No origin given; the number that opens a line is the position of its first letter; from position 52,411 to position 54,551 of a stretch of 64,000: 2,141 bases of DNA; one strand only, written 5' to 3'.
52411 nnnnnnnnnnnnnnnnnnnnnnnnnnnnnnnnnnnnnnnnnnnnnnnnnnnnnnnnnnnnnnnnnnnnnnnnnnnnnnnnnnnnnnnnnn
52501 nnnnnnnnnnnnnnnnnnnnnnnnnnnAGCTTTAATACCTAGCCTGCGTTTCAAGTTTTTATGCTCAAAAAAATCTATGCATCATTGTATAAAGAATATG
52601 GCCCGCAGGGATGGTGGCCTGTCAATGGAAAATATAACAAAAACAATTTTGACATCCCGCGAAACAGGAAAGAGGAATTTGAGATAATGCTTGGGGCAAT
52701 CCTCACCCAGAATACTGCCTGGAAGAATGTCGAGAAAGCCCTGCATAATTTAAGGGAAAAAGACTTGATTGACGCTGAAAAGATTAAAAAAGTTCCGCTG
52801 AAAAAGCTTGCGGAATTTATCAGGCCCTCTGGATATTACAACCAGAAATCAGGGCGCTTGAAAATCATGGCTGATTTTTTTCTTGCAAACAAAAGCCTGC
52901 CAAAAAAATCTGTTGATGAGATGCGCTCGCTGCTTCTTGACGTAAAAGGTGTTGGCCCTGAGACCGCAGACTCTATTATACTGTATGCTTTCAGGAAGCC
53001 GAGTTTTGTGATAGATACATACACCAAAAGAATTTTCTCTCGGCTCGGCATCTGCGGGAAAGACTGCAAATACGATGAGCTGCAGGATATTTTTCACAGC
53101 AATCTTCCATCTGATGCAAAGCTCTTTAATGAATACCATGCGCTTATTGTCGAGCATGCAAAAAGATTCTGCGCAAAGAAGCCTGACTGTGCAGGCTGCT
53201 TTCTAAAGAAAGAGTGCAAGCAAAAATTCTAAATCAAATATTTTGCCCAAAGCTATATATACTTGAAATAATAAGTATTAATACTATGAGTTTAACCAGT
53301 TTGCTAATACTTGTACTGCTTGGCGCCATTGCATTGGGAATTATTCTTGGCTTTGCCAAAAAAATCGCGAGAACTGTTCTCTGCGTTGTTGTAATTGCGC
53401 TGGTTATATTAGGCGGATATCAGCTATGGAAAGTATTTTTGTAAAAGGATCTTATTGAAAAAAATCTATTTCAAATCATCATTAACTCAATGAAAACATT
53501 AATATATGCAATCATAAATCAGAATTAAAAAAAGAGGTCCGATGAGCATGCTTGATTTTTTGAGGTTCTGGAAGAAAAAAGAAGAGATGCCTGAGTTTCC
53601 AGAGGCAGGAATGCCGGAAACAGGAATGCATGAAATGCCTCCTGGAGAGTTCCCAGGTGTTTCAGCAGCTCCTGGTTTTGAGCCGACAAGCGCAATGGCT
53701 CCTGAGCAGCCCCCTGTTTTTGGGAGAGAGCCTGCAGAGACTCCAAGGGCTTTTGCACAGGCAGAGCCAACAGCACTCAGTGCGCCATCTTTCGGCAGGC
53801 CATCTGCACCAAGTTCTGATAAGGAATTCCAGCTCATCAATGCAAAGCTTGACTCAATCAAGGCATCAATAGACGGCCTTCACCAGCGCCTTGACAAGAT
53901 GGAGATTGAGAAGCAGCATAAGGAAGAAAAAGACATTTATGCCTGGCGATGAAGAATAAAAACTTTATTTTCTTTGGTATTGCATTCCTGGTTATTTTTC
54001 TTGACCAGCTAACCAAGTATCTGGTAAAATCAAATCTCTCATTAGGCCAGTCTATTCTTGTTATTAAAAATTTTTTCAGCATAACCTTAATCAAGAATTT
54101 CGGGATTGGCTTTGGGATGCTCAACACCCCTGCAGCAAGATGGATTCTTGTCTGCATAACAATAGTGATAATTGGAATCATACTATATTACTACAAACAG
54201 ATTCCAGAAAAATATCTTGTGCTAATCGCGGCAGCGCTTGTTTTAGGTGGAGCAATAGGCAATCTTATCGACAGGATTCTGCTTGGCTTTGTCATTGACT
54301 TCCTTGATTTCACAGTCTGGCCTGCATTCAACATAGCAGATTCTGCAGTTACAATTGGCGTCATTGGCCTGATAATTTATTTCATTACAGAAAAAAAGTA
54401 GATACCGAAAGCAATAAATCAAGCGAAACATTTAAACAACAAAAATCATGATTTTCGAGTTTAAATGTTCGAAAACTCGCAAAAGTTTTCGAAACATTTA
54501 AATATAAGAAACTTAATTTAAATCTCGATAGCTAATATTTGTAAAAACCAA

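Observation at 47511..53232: Divergent pair of large multidomain nuclease proteins next to an EndoIII glycosylase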

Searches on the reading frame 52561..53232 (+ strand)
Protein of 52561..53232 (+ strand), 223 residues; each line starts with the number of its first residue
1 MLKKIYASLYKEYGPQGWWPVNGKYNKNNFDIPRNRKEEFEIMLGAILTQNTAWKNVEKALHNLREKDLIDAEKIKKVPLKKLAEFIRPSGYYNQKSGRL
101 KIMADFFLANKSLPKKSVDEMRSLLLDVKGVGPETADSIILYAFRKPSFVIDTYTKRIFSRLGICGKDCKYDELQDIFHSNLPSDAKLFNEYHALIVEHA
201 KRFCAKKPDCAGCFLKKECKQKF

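Call 3: search_protein_families(library=pfam, proteins=[window:52561-53232:+], max_evalue=1)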
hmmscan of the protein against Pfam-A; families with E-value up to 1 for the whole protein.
window:52561-53232:+ (223 aa): 6 families
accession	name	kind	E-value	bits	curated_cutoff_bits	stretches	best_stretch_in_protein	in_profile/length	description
PF00730.31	HhH-GPD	-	7.6e-19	68.5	26.2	1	45-181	2-105/108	HhH-GPD superfamily base excision DNA repair protein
PF00633.29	HHH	-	0.00032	20.8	24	1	125-142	13-30/30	Helix-hairpin-helix motif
PF14520.12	HHH_5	-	0.062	14.2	27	1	125-141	37-53/57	Helix-hairpin-helix domain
PF16433.10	DUF5030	-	0.073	12.9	25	1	113-212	28-114/314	Domain of unknown function (DUF5030)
PF17243.7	POTRA_TamA_1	-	0.22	12.1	26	1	52-95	10-53/74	POTRA domain TamA domain 1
PF10576.14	EndIII_4Fe-2S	-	0.34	11.7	20.5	1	205-219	3-17/17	Iron-sulfur binding domain of endonuclease III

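Call 4: search_protein_families(library=ncbifam, proteins=[window:52561-53232:+], max_evalue=1)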
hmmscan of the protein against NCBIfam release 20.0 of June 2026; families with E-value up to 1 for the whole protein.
window:52561-53232:+ (223 aa): 8 families
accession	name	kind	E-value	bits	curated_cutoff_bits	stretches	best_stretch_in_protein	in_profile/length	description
NF010494.0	PRK13913.1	equivalog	1.4e-31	110.1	192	1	36-182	29-180/220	3-methyladenine DNA glycosylase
NF053634.1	MonDNAglycDR2438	equivalog_domain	2.2e-22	79.7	400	1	35-220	16-205/219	monofunctional DNA glycosylase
TIGR01083.1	nth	equivalog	4.3e-19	68.9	211.7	1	37-210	25-192/192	endonuclease III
NF007978.0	PRK10702.1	equivalog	5.9e-11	42.4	405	1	38-222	28-206/211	endonuclease III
NF010488.0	PRK13910.1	equivalog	1.1e-09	38.1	471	1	75-221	29-169/290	adenine-specific DNA glycosylase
TIGR01084.1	mutY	equivalog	1.4e-08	34.6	286.5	1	121-221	105-208/277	A/G-specific adenine glycosylase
TIGR00588.1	ogg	subfamily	1.4e-06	27.7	397.85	1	111-161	208-259/310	8-oxoguanine DNA-glycosylase (ogg)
NF008132.0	PRK10880.1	equivalog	0.0074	15.4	427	1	37-220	29-210/351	A/G-specific adenine glycosylase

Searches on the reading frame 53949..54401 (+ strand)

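Call 28: search_protein_families(library=pfam, proteins=[window:53949-54401:+], max_evalue=0.01)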
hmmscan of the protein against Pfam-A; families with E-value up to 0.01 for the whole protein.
window:53949-54401:+ (150 aa): 2 families
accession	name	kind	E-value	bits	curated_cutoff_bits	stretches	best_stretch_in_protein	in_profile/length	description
PF01252.23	Peptidase_A8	-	3.1e-39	134.9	25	1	11-146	1-141/142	Signal peptidase (SPase) II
PF03169.20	OPT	-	0.0021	17.2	25.8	1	36-107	543-618/623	OPT oligopeptide transporter protein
